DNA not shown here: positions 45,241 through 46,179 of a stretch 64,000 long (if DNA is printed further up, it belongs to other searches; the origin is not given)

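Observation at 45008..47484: AT-rich islet with a co-transcribed AAA+ (Arch_ATPase/STAND-like) ATPase and an uncharacterised 212-aa partner - candidate novel two-gene defence-type module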

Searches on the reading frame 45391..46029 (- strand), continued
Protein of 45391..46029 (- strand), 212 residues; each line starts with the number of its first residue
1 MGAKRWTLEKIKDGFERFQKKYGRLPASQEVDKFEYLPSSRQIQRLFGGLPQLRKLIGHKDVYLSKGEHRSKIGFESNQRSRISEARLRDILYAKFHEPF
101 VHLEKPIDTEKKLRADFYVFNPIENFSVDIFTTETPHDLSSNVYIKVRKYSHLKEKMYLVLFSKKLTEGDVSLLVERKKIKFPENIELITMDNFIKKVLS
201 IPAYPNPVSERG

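Call 82: find_encoding_contigs(protein=P0009, flank=6000, max_places=1)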
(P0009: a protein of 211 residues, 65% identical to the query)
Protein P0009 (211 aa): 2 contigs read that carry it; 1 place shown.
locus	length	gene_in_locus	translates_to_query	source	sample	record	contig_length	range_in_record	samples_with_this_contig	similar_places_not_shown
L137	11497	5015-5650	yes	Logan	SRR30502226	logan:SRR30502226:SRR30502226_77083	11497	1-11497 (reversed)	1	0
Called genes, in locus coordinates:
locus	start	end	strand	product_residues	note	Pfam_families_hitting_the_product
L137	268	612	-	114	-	-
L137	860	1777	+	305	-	PF18723:HMUDK_hel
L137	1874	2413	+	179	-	PF08002:DUF1697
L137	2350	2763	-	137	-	-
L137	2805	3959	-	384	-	PF12705:PDDEXK_1, PF24091:DUF7376 (faint)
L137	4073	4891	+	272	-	PF00990:GGDEF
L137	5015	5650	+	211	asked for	-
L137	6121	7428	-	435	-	PF24161:CCDC39 (faint), PF01551:Peptidase_M23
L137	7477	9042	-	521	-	PF00749:tRNA-synt_1c, PF19269:Anticodon_2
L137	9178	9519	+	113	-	-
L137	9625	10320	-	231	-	PF03808:Glyco_tran_WecG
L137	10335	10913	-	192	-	PF02834:LigT_PEase, PF13563:2_5_RNA_ligase2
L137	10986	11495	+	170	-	?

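Call 83: search_protein_families(library=padloc, proteins=[L124:1169-2665:+, L124:310-819:+], max_evalue=0.01)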
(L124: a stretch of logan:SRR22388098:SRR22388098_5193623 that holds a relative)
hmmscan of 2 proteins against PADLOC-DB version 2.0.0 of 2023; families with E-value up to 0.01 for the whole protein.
L124:1169-2665:+ (498 aa): 1 family
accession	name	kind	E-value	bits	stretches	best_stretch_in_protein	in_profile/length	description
PDLC04561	PDC-M28C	-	0.00091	16.2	0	191-297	167-266/480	-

L124:310-819:+ (169 aa): 1 family
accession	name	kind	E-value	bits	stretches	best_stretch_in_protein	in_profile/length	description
PDLC03059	Specificity_I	-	0.0038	14.2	1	82-142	161-222/412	Type I specificity subunit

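Call 84: find_homologous_proteins(query=L124:1169-2665:+)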
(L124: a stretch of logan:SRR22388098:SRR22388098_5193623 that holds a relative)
Query L124:1169-2665:+ (498 aa): 143 proteins with E <= 0.001 among 8000 candidates; the best 120 are listed.
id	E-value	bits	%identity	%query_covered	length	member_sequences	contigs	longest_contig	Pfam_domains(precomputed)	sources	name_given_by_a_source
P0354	0.0e+0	1116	100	100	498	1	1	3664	-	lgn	-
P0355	1.2e-204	699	63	100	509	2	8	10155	-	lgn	-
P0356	1.8e-201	688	62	100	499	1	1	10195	PF20720.4,PF13191.13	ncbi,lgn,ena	-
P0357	3.2e-200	684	61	100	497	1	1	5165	PF24389.2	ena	-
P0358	1.9e-195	669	60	100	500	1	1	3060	PF13191.13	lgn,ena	-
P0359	2.1e-194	665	60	100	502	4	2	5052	PF20720.4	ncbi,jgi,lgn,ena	-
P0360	3.3e-194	664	60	100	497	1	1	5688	-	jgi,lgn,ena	-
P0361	2.4e-193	662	59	100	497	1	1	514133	-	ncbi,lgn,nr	ncbi:MAG: hypothetical protein JWN37_868 [Candidatus Nomurabacteria bacterium]|nr:hypothetical prote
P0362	5.3e-193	661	60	100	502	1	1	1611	-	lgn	-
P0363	7.0e-191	654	59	100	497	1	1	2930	-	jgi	-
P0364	1.8e-187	642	59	99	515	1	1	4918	-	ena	-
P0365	5.4e-187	641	58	100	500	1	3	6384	-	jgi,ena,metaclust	metaclust:\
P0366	5.8e-187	641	56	100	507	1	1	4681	-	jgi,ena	jgi:hypothetical protein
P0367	1.7e-185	636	58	100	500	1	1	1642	-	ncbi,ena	-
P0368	1.5e-184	633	57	99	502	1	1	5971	-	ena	-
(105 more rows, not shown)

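Call 92: find_related_loci(query=A1, collection=viral_contigs, flank=5000)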
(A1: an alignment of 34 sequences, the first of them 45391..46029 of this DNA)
Query A1 (212 aa) in viral_contigs; peptide patterns used: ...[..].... (x = any residue, [..] = any of these).
38 stretches matched a pattern, but none encodes a relative of the query by tblastn (E <= 1e-3).

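Call 93: search_dna_similar(query=window:45391-46029:-, collection=phages, mode=protein, max_evalue=0.001, max_rows=10)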
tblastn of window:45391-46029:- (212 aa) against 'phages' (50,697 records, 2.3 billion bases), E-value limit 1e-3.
No match.

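Call 96: fold_search(model_id=the predicted structure, library=viral)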
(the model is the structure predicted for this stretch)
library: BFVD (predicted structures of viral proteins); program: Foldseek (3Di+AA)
matches with E <= 10: 985; with E <= 0.001: 8
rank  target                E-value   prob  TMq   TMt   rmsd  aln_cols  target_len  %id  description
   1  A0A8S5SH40            3.7e-05  1.00  0.30  0.19  14.0       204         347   12  Endonuclease-like protein [Siphoviridae sp. ctBCr48]
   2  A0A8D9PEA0            5.5e-05  1.00  0.30  0.34  13.0       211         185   11  Endonuclease Like Protein [Bacteriophage sp.]
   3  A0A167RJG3            2.1e-04  1.00  0.43  0.35   8.7       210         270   18  TPD domain-containing protein [Powai lake megavirus]
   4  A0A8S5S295            4.1e-04  0.99  0.32  0.19   9.8       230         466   13  Uncharacterized protein [Siphoviridae sp. ctCIv11]
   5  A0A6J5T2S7            4.6e-04  1.00  0.42  0.60   3.6       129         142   15  PD-(D/E)XK nuclease domain-containing protein [uncultured Caudovirales phage]
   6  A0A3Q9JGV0            4.6e-04  0.97  0.25  0.28  15.5       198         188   14  (no name in the UniProt tables at hand)
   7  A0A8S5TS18            5.6e-04  0.96  0.30  0.17  15.9       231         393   13  Endonuclease-like protein [Siphoviridae sp. ctEw721]
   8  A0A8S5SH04            9.4e-04  0.97  0.28  0.22  10.9       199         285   15  Endonuclease-like protein [Siphoviridae sp. ctBCr48]
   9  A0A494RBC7            1.0e-03  1.00  0.36  0.48  10.0       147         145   14  (no name in the UniProt tables at hand)
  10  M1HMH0                1.0e-03  0.99  0.36  0.29  12.6       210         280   11  (no name in the UniProt tables at hand)
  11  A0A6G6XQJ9            1.1e-03  0.91  0.28  0.22  15.3       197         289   13  (no name in the UniProt tables at hand)
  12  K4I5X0                1.6e-03  1.00  0.31  0.32   6.0       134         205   11  Uncharacterized protein [Salmonella phage STML-198]
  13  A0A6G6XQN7            1.6e-03  0.89  0.28  0.16  13.8       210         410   12  (no name in the UniProt tables at hand)
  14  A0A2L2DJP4            2.0e-03  0.95  0.34  0.34   9.8       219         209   14  CDAN1-interacting nuclease 1 [Acanthamoeba polyphaga mimivirus]
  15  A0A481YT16            2.6e-03  0.94  0.28  0.20  11.0       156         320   15  C2H2-type domain-containing protein [Marseillevirus LCMAC101]
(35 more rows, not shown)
